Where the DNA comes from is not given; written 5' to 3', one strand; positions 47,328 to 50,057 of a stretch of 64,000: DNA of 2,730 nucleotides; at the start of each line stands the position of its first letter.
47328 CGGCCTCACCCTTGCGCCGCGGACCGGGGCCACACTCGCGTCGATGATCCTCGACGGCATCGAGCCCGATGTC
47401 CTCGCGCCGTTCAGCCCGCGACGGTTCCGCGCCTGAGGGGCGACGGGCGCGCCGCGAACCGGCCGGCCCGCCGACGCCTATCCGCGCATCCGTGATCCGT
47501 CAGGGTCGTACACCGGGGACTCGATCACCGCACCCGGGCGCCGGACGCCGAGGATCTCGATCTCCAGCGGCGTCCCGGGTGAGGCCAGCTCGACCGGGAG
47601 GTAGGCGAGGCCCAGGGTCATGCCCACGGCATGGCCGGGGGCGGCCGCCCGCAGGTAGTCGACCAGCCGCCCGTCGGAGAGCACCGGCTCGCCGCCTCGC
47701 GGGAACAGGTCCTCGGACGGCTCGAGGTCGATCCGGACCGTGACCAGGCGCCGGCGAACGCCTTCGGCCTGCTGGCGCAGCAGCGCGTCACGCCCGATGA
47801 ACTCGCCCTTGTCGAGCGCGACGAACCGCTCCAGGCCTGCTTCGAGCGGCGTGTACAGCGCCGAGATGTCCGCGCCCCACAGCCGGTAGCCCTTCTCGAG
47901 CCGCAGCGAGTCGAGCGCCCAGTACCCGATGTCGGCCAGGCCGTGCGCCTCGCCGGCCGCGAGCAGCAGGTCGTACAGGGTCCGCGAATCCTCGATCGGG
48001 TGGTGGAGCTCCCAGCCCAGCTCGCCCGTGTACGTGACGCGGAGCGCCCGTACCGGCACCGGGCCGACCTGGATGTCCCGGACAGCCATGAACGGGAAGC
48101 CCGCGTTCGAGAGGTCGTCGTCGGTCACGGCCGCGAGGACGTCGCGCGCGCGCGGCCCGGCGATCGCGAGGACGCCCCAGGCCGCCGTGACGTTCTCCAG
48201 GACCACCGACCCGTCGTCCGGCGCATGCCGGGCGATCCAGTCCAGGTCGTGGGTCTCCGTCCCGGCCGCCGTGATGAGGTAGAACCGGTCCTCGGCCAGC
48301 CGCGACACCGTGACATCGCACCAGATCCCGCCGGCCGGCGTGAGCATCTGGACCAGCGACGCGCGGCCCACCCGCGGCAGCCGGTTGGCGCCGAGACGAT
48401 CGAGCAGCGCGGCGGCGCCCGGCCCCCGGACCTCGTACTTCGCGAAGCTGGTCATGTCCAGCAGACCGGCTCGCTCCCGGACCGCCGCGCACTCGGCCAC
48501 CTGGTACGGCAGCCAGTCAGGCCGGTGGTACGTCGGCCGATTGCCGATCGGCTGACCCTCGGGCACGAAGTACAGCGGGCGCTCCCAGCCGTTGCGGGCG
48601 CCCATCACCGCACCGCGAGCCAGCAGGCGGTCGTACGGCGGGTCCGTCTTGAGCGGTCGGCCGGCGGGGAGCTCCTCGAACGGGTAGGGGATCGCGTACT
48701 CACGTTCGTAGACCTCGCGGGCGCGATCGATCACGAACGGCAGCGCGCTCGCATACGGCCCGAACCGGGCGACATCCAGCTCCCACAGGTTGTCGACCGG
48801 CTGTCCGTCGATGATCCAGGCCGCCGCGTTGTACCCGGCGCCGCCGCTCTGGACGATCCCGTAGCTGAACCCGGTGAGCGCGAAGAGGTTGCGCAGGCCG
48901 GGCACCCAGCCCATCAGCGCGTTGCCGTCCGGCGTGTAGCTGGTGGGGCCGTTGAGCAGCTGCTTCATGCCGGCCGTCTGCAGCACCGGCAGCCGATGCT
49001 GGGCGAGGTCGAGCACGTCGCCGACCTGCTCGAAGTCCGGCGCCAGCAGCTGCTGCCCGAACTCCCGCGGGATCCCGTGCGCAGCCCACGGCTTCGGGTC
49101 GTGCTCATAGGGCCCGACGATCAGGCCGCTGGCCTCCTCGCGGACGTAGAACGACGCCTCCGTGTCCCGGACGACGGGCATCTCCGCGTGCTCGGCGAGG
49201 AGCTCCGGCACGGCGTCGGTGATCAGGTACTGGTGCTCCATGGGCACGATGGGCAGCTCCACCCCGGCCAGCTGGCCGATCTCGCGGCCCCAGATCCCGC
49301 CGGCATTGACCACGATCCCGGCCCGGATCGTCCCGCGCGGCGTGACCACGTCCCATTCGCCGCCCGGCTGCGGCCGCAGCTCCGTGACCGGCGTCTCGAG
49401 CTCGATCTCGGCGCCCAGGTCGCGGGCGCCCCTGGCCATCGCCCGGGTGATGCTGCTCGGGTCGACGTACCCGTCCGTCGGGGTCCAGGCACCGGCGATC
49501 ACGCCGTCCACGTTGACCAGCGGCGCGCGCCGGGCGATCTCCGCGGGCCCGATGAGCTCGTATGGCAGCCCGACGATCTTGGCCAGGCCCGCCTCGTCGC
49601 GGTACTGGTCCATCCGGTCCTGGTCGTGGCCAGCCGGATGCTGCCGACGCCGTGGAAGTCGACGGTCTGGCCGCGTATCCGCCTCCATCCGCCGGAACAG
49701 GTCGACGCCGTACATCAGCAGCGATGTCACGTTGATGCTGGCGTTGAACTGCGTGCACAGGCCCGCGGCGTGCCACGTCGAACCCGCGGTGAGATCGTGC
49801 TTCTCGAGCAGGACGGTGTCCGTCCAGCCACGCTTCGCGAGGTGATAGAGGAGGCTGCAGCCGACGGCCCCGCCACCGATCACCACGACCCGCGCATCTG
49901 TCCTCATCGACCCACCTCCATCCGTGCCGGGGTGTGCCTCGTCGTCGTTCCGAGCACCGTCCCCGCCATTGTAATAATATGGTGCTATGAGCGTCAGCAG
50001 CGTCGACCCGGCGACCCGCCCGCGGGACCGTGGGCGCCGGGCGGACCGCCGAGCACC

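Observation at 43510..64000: Four FAD-oxidoreductase/GcvT-fusion paralogues of two distinct types packed into 20 kb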

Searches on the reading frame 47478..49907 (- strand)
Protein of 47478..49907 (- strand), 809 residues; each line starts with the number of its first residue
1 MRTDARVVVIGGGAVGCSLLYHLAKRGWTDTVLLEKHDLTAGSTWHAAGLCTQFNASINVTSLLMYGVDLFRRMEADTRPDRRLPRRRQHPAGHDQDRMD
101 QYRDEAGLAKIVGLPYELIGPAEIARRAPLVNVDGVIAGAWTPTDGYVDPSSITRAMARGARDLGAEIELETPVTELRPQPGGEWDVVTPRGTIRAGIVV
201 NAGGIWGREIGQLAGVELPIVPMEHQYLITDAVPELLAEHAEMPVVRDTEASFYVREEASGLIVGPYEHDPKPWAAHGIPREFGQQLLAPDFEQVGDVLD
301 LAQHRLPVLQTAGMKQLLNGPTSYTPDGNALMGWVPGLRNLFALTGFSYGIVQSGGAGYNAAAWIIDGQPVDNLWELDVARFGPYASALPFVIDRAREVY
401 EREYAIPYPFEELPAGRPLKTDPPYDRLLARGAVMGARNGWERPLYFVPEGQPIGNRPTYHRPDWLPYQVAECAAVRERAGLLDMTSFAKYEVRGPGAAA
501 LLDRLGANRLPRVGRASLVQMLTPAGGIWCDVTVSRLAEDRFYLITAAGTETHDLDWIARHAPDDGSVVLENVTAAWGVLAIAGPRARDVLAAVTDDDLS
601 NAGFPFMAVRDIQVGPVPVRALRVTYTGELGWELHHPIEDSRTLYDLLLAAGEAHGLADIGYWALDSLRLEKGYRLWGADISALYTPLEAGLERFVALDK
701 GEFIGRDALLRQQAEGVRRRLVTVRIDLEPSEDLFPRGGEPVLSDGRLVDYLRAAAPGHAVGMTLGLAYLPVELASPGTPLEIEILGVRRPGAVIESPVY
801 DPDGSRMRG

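Call 6: search_protein_families(library=pfam, proteins=[window:47478-49907:-])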
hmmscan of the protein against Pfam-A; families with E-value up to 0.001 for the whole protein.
window:47478-49907:- (809 aa): 5 families
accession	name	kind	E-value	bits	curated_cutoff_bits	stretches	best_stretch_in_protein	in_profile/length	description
PF01571.26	GCV_T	-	1.1e-79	267.7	25.6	1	425-694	2-254/255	Aminomethyltransferase folate-binding domain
PF01266.30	DAO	-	1.3e-62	212.9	27.9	1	6-363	1-352/353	FAD dependent oxidoreductase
PF08669.17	GCV_T_C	-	2.5e-16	59.8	25.9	1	719-801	1-80/80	Glycine cleavage T-protein C-terminal barrel domain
PF16350.10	FAO_M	-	4.6e-15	56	27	1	367-421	1-55/56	FAD dependent oxidoreductase central domain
PF13450.12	NAD_binding_8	-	0.00071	20.3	21.9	0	9-42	1-33/68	NAD(P)-binding Rossmann-like domain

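Call 8: search_solved_structures(query=window:47478-49907:-, max_evalue=1e-30, show_alignments=2)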
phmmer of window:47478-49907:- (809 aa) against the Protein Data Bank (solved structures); distinct sequences matched with E-value up to 1e-30: 9.
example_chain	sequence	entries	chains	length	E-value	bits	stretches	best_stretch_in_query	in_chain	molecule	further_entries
4p9s_A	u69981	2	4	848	8.1e-201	672.5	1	5-806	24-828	Dimethylglycine dehydrogenase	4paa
4pab_A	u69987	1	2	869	9.6e-201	672.2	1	5-806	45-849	Dimethylglycine dehydrogenase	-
5l46_A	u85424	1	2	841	5.3e-197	659.9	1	5-805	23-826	Dimethylglycine dehydrogenase, mitochondrial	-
1pj5_A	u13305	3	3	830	3.4e-105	356.2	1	3-809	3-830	N,N-dimethylglycine oxidase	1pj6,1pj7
3gsi_A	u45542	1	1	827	1.1e-103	351.2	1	6-809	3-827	N,N-dimethylglycine oxidase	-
1yx2_A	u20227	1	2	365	1.1e-40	142.7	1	472-800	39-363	Aminomethyltransferase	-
2gag_A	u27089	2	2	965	2.8e-37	131.5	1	430-808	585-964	heterotetrameric sarcosine oxidase alpha-subunit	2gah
1vrq_A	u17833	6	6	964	2e-36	128.7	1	429-808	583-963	Sarcosine oxidase alpha subunit | Subunit alpha of sarcosine oxidase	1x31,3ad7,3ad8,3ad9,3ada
1y56_B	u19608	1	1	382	5.1e-31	110.8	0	5-369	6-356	sarcosine oxidase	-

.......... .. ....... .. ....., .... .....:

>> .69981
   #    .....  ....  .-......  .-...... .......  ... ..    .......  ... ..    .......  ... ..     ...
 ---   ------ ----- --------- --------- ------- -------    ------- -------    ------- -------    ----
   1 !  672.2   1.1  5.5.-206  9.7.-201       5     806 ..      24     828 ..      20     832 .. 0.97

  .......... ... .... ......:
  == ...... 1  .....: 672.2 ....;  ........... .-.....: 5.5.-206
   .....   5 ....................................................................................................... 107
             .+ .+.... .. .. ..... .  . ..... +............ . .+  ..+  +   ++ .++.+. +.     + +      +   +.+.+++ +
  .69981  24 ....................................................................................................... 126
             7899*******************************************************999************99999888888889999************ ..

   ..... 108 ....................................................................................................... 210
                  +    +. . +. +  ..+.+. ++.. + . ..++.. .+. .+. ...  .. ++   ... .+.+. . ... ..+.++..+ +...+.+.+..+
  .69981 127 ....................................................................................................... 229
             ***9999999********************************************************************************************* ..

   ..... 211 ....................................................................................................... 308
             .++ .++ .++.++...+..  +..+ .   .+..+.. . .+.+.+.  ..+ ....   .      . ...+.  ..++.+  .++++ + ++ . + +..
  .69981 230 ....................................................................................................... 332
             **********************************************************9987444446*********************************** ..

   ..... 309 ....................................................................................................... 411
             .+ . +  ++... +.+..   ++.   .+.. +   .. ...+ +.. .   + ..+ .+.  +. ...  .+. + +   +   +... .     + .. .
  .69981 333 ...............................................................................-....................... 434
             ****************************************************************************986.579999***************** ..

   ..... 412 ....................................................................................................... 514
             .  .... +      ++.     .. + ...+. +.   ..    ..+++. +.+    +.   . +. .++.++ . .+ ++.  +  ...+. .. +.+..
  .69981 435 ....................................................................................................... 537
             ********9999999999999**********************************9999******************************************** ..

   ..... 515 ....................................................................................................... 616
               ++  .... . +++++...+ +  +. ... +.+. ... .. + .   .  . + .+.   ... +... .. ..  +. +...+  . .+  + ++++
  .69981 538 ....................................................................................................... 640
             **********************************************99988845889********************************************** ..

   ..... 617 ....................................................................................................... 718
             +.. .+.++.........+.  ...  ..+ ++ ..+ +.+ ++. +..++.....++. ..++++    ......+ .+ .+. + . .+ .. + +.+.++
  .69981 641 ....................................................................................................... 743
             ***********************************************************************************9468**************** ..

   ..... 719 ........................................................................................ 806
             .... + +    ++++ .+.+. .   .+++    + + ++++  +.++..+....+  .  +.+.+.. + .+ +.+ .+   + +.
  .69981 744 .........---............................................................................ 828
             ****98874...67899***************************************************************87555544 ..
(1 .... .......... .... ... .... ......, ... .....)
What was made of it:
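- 47478..49907 (-): Paralogue B: DMGDH-clade flavoenzyme, an open 809-aa ORF. It has a compensated double frameshift that garbles residues 79-96 (about 49620-49673). PDB: rat DMGDH 4p9s scores 672 bits (call 8).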

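Call 17: search_protein_families(library=ncbifam, proteins=[window:47478-49907:-], max_evalue=0.00001)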
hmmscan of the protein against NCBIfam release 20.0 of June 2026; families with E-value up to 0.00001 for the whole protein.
window:47478-49907:- (809 aa): 25 families
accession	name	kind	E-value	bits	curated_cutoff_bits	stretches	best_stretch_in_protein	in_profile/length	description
TIGR01372.1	soxA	subfamily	3.4e-58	197.3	1164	1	429-808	617-995/996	sarcosine oxidase subunit alpha family protein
NF001567.0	PRK00389.1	subfamily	1.3e-53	182.3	300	1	469-802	34-355/359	glycine cleavage system aminomethyltransferase GcvT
TIGR00528.1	gcvT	equivalog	9.8e-46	156.3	235.85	1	469-792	32-352/362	glycine cleavage system aminomethyltransferase GcvT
NF053776.1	TmaoDeMthMsil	equivalog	1e-43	149.9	1100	1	470-808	419-762/763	trimethylamine N-oxide demethylase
NF010093.0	PRK13579.1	equivalog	7.2e-39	133.6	459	1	470-799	42-363/371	glycine cleavage system aminomethyltransferase GcvT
TIGR02352.1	thiamin_ThiO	equivalog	8.8e-20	71.1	250.8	1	7-265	1-259/351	glycine oxidase ThiO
TIGR01373.1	soxB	subfamily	4.3e-19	68.6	529.45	1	6-382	32-399/407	sarcosine oxidase subunit beta family protein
NF008425.0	PRK11259.1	equivalog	1.4e-18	67.1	257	1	4-382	4-375/377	N-methyl-L-tryptophan oxidase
NF009133.0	PRK12486.1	equivalog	3.8e-18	65.6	410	1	472-785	47-354/369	dimethylsulfoniopropionate demethylase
TIGR03377.1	glycerol3P_GlpA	equivalog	6.1e-18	64.6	552.8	1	110-230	103-227/530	anaerobic glycerol-3-phosphate dehydrogenase subunit GlpA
NF047633.1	SyrngDmethDesA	equivalog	2e-17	62.9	800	1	488-674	56-249/453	syringate O-demethylase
NF008313.0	PRK11101.1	equivalog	5.2e-14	51.7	425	1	113-231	115-237/548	anaerobic glycerol-3-phosphate dehydrogenase subunit A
NF002480.1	PRK01747.1-1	equivalog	7.6e-13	47.7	540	1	4-214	248-459/645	bifunctional tRNA (5-methylaminomethyl-2-thiouridine)(34)-methyltransferase MnmC2/FAD-dependent 5-carboxymethylaminomethyl-2-thiouridine(34)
TIGR03197.1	MnmC_Cterm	equivalog_domain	3e-12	46.3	174.2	1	7-213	2-209/400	FAD-dependent 5-carboxymethylaminomethyl-2-thiouridine(34) oxidoreductase MnmC1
NF001933.0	PRK00711.1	subfamily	3.1e-12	46.3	383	1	95-230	143-279/429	D-amino acid dehydrogenase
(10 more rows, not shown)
